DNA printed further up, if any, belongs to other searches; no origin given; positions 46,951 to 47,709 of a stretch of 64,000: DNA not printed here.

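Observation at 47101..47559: A small pilin-like gene wedged between dnaX and an OmpA-family lipoprotein/skp/lpxD/fabZ operon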

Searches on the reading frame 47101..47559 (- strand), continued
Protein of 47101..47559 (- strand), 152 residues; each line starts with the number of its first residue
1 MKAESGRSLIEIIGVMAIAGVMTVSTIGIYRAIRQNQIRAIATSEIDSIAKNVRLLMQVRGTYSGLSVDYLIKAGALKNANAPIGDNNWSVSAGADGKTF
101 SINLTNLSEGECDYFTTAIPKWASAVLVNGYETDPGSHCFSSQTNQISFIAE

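Call 43: find_encoding_contigs(protein=P0272, flank=10000, max_places=2)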
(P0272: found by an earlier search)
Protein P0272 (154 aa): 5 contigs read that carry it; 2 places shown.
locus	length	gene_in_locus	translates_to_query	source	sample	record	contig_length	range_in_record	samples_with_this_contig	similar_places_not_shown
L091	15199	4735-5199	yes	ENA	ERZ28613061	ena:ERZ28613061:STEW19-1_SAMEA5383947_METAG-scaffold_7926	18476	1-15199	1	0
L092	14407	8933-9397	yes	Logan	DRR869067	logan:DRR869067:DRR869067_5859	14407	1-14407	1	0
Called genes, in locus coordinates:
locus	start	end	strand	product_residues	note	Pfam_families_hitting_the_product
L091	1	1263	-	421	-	?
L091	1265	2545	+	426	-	PF00226:DnaJ, PF01556:DnaJ_C, PF00684:DnaJ_CXXCXGXG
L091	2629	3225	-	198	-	PF01066:CDP-OH_P_transf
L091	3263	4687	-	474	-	PF01541:GIY-YIG, PF27096:UvrC_M, PF02151:UVR, PF08459:UvrC_RNaseH_dom, PF12826:HHH_2 (weak), PF14520:HHH_5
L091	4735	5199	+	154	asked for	-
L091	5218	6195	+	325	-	PF00849:PseudoU_synth_2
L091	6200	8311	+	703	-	PF05170:AsmA, PF05359:DUF748 (weak), PF13116:YhdP, PF27051:TamB_N (faint)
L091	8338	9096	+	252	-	PF02457:DAC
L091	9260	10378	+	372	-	PF00712:DNA_pol3_beta, PF02767:DNA_pol3_beta_2, PF02768:DNA_pol3_beta_3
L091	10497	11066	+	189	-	PF08207:EFP_N, PF01132:EFP, PF09285:Elong-fact-P_C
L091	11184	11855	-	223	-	PF08713:DNA_alkylation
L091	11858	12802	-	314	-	PF01116:F_bP_aldolase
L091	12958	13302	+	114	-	-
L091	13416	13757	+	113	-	-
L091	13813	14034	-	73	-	PF12441:CopG_antitoxin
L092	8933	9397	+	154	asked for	-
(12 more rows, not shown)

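Call 44: find_encoding_contigs(protein=P0232, flank=10000, max_places=2)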
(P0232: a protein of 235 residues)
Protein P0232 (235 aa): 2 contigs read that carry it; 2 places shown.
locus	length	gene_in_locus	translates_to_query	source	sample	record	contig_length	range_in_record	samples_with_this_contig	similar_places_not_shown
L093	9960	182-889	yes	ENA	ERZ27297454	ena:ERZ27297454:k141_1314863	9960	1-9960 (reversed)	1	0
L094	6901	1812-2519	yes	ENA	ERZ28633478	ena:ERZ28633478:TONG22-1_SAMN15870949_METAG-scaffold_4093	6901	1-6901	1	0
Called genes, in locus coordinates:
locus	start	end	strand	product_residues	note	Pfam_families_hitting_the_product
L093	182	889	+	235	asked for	PF05307:Bundlin, PF08805:PilS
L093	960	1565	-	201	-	-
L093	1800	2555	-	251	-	PF01553:Acyltransferase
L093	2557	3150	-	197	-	PF02698:DUF218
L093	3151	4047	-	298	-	PF02687:FtsX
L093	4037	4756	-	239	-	PF13481:AAA_25 (weak), PF00005:ABC_tran, PF13304:AAA_21 (faint)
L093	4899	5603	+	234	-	PF13717:Zn_ribbon_4, PF13719:Zn_ribbon_5 (weak), PF11906:DUF3426 (weak)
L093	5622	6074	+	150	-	PF09424:YqeY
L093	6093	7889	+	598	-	PF01807:Zn_ribbon_DnaG, PF08275:DNAG_N, PF01751:Toprim, PF13155:Toprim_2, PF13662:Toprim_4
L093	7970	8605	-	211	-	-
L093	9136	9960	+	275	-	?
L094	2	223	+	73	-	?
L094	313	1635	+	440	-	PF04052:TolB_N, PF00930:DPPIV_N (faint), PF26550:Tricorn_2nd, PF26549:Tricorn_N, PF07676:PD40, PF26550:Tricorn_2nd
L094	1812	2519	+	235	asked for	PF05307:Bundlin, PF08805:PilS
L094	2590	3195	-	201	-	-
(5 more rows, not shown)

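Call 46: list_cluster_members(proteins=[P0125, P0127, P0128, P0130, P0132, P0135, P0137, P0138, P0140, P0150])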
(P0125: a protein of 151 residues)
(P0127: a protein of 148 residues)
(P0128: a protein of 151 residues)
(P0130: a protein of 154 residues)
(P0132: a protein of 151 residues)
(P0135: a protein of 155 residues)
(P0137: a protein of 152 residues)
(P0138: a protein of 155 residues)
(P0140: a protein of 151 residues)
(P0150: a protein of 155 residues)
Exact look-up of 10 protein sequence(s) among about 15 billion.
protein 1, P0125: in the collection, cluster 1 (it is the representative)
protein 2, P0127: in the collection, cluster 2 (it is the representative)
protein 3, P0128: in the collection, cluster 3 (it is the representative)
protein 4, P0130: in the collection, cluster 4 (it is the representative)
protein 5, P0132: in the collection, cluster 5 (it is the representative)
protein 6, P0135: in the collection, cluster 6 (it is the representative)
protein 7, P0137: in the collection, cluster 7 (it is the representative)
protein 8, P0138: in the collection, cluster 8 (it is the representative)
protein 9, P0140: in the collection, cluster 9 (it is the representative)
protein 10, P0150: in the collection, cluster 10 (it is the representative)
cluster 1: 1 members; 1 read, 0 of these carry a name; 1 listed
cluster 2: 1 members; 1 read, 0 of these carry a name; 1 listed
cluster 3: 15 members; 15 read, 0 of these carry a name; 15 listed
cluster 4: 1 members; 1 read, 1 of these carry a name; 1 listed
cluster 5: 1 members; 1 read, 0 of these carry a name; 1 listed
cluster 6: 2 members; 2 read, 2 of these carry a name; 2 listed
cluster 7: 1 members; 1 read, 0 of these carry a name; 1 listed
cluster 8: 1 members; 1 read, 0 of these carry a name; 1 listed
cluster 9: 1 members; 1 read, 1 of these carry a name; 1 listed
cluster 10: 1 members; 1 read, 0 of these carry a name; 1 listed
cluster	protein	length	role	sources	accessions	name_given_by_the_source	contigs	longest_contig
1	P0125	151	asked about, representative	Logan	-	-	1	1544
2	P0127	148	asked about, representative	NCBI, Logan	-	-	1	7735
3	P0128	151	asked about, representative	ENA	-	-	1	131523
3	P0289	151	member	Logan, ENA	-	-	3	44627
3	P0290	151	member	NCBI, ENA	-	-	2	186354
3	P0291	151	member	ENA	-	-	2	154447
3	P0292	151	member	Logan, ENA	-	-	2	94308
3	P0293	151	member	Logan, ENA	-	-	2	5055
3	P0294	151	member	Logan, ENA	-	-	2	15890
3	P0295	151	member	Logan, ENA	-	-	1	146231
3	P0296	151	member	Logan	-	-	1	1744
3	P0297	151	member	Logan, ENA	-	-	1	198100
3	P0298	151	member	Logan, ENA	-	-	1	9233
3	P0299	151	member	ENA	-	-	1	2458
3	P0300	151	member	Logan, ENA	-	-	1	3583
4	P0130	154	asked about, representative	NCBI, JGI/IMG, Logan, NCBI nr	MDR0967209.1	MAG: type II secretion system GspH family protein [Rickettsiales bacterium] | Tfp pilus assembly protein PilE | type II secretion system GspH family protein [Rickettsiales bacterium]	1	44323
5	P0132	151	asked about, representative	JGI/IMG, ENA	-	-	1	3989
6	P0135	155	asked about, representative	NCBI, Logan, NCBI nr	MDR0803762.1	MAG: hypothetical protein LBO08_01595 [Rickettsiales bacterium] | hypothetical protein [Rickettsiales bacterium]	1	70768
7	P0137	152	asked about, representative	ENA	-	-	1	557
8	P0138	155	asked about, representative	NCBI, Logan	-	-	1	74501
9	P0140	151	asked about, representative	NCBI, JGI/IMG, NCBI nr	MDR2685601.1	MAG: type II secretion system GspH family protein [Rickettsiales bacterium] | Tfp pilus assembly protein PilE | type II secretion system GspH family protein [Rickettsiales bacterium]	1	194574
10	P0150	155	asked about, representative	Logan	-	-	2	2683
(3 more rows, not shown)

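Call 47: find_encoding_contigs(protein=P0140, flank=10000, max_places=1)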
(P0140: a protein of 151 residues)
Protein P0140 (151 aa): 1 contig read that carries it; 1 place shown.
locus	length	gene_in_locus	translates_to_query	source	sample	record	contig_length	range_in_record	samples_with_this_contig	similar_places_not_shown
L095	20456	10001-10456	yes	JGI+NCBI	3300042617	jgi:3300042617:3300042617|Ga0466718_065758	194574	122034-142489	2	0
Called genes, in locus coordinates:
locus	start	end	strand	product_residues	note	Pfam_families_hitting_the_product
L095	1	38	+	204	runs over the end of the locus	PF05396:Phage_T7_Capsid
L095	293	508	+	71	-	-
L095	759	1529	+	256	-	-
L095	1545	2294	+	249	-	PF07505:DUF5131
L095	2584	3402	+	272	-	PF19821:Phage_capsid_2, PF25209:Phage_capsid_4 (weak)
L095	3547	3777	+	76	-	-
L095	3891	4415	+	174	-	-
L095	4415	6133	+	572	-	-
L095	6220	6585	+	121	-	-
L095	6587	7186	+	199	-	-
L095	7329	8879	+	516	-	PF00772:DnaB, PF13481:AAA_25, PF03796:DnaB_C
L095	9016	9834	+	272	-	PF22530:Terminase-T7_RNaseH-like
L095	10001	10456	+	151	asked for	-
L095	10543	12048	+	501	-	PF12236:Head-tail_con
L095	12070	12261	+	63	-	PF25181:Phage_Bbp19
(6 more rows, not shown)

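Call 48: find_encoding_contigs(protein=P0128, flank=10000, max_places=1)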
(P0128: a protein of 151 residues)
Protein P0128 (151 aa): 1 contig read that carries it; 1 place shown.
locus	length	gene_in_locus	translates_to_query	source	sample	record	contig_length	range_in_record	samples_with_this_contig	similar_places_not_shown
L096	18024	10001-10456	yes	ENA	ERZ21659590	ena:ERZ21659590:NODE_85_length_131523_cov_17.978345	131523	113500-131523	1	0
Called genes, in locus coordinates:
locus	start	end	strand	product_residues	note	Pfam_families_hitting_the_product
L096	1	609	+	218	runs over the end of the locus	PF04452:Methyltrans_RNA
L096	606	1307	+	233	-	PF01479:S4 (weak), PF00849:PseudoU_synth_2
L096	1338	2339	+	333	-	PF13181:TPR_8 (faint), PF13371:TPR_9 (faint), PF13432:TPR_16 (faint), PF14559:TPR_19 (weak), PF13431:TPR_17 (faint), PF00515:TPR_1 (weak), PF07719:TPR_2 (weak), PF13414:TPR_11 (weak), +1 more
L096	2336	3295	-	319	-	PF00849:PseudoU_synth_2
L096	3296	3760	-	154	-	-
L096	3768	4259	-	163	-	PF13717:Zn_ribbon_4 (weak)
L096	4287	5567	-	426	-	-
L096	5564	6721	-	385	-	-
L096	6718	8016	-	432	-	-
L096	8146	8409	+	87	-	-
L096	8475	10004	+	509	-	PF13177:DNA_pol3_delta2, PF13604:AAA_30 (faint), PF00004:AAA, PF13401:AAA_22 (faint), PF22608:DNAX_ATPase_lid, PF12169:DNA_pol3_gamma3, PF12362:DUF3646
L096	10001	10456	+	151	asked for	-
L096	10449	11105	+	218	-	PF00691:OmpA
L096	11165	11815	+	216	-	PF03938:OmpH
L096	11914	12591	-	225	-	-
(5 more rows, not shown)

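Call 49: find_encoding_contigs(protein=P0135, flank=10000, max_places=1)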
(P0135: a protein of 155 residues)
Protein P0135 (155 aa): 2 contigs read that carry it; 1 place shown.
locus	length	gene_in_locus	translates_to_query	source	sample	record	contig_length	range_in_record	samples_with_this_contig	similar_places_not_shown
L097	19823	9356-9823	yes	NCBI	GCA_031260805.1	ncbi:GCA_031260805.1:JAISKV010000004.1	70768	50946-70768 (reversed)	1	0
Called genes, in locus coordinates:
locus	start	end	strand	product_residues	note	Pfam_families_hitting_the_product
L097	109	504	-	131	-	-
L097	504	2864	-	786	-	-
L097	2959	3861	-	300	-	PF00056:Ldh_1_N, PF03807:F420_oxidored (weak), PF02866:Ldh_1_C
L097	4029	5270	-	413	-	PF00871:Acetate_kinase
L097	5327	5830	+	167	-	PF01252:Peptidase_A8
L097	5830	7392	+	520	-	PF14849:YidC_periplas, PF02096:60KD_IMP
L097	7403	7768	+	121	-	PF05635:23S_rRNA_IVP, PF22296:bAvd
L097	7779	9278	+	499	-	PF13177:DNA_pol3_delta2, PF13604:AAA_30 (weak), PF00004:AAA, PF13401:AAA_22 (weak), PF22608:DNAX_ATPase_lid, PF12169:DNA_pol3_gamma3, PF12362:DUF3646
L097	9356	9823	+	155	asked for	-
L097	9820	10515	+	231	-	PF00691:OmpA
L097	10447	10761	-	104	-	-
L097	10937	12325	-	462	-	PF13623:SurA_N_2, PF13624:SurA_N_3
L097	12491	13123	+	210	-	PF00163:Ribosomal_S4, PF01479:S4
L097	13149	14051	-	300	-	PF01699:Na_Ca_ex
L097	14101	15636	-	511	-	PF00772:DnaB, PF03796:DnaB_C, PF13481:AAA_25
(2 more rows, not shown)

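Call 55: find_related_loci(query=A1, collection=viral_contigs, flank=10000)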
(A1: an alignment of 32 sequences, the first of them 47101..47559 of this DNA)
Query A1 (152 aa) in viral_contigs; peptide patterns used: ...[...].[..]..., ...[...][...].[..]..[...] (x = any residue, [..] = any of these).
564 stretches matched a pattern, but none encodes a relative of the query by tblastn (E <= 1e-3).

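Call 60: list_cluster_members(proteins=[P0168, P0174, P0179, P0186, P0189, P0194, P0234, P0243, P0255, P0266])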
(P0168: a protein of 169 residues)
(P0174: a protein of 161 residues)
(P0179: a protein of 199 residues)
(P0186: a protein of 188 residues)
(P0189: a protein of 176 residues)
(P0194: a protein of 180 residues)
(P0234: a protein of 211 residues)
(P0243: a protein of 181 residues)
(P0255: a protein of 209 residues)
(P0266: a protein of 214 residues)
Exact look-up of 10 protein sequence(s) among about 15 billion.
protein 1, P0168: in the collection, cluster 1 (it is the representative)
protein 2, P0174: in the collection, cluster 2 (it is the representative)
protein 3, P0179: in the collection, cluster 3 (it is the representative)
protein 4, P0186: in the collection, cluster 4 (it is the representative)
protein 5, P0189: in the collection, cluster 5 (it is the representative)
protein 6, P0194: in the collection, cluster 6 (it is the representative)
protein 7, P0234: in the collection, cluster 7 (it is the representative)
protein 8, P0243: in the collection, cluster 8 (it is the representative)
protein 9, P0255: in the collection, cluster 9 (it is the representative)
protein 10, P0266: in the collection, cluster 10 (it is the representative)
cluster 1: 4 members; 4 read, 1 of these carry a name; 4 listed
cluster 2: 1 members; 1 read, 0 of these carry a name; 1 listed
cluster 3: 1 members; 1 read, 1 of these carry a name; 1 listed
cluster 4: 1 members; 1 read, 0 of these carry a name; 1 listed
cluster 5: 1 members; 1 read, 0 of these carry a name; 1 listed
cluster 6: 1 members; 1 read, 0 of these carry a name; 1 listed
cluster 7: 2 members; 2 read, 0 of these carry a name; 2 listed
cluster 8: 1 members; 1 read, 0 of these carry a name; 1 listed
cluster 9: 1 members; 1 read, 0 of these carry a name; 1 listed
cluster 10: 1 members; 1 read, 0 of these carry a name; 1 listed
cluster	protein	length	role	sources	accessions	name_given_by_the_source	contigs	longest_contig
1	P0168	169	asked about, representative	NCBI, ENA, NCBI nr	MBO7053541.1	MAG: hypothetical protein J6W27_03865 [Alphaproteobacteria bacterium] | hypothetical protein [Alphaproteobacteria bacterium]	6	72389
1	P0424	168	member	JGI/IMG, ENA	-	-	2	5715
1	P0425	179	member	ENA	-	-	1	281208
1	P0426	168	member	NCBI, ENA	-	-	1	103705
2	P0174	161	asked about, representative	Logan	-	-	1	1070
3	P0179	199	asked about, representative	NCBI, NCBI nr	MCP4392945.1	MAG: hypothetical protein GY804_01555 [Alphaproteobacteria bacterium] | hypothetical protein [Alphaproteobacteria bacterium]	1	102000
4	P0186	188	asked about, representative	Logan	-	-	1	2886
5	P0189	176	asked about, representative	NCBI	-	-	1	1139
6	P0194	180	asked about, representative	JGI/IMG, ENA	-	-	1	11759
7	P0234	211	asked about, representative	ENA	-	-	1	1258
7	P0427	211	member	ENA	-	-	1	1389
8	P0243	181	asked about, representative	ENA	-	-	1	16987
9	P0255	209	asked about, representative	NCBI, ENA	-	-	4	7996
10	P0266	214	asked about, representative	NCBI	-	-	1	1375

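Call 61: find_encoding_contigs(protein=P0179, flank=10000, max_places=1)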
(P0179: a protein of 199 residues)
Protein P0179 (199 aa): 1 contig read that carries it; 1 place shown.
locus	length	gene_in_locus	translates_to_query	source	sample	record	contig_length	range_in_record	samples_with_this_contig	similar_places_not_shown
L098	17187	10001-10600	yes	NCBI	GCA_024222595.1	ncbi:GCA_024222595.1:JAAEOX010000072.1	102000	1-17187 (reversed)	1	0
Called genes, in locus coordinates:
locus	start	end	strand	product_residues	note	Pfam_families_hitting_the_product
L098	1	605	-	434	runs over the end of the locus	PF04413:Glycos_transf_N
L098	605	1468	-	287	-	PF04028:DUF374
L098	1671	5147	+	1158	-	PF00580:UvrD-helicase, PF13245:AAA_19, PF13361:UvrD_C, PF13538:UvrD_C_2 (weak), PF12705:PDDEXK_1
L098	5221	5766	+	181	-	PF05307:Bundlin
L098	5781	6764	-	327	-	PF01300:Sua5_yciO_yrdC, PF03481:Sua5_C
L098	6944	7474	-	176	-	PF10722:YbjN (weak)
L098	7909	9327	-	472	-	PF04055:Radical_SAM, PF06968:BATS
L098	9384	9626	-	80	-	PF21699:TM1266-like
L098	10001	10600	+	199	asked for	PF05307:Bundlin, PF08805:PilS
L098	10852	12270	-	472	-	-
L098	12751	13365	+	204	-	-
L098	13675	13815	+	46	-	-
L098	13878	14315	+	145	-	PF01381:HTH_3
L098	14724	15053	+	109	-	-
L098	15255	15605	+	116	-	-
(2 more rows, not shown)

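Call 62: find_encoding_contigs(protein=P0425, flank=10000, max_places=1)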
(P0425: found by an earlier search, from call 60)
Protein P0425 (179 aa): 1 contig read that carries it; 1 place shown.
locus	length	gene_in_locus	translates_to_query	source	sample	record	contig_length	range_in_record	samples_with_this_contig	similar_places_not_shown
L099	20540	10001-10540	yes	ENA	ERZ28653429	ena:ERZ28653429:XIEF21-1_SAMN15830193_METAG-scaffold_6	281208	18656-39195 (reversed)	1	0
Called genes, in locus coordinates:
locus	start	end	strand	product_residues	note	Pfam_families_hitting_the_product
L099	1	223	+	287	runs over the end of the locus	-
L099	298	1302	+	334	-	PF02481:DNA_processg_A, PF18306:LDcluster4 (faint)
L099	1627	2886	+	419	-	PF11638:DnaA_N, PF00308:Bac_DnaA, PF00004:AAA (weak), PF08299:Bac_DnaA_C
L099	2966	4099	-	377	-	PF00226:DnaJ, PF01556:DnaJ_C, PF00684:DnaJ_CXXCXGXG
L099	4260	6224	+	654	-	PF02518:HATPase_c, PF00204:DNA_gyraseB, PF01751:Toprim, PF00986:DNA_gyraseB_C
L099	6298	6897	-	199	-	PF01066:CDP-OH_P_transf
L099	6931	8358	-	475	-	PF01541:GIY-YIG, PF27096:UvrC_M, PF02151:UVR (weak), PF08459:UvrC_RNaseH_dom, PF12826:HHH_2 (weak), PF14520:HHH_5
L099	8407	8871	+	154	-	-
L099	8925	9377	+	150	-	-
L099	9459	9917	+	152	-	-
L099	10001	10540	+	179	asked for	-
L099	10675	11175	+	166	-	-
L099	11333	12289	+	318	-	PF00849:PseudoU_synth_2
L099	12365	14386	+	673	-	PF05170:AsmA, PF13116:YhdP (weak), PF27051:TamB_N (faint)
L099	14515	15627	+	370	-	PF00712:DNA_pol3_beta, PF02767:DNA_pol3_beta_2, PF02768:DNA_pol3_beta_3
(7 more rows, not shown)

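Call 65: search_solved_structures(query=A1, max_evalue=1)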
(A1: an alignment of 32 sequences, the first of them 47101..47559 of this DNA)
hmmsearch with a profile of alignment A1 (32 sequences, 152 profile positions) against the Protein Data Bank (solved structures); distinct sequences matched with E-value up to 1: 8.
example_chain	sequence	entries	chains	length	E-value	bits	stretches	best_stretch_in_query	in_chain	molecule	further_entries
9egp_A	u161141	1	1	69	0.00095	22.2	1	2-53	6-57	Geopilin domain 1 protein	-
7tgg_A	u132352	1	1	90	0.016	18.3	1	2-50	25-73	Geopilin domain 1 protein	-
2m7g_A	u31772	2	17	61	0.11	15.6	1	8-51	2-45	Geopilin domain 1 protein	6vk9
8uhf_A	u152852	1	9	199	0.19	14.8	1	8-119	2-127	Toxin co-regulated pilin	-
8tj2_C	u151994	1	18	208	0.3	14.1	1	8-64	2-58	Type IV major pilin protein PilA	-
3b7b_A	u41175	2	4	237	0.62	13.1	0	42-93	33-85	Euchromatic histone-lysine N-methyltransferase 1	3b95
9laa_A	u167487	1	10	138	0.68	12.9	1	2-32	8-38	Type IV pilin protein PilA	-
8tob_GA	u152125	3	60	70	0.76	12.8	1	9-44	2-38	Fimbrial protein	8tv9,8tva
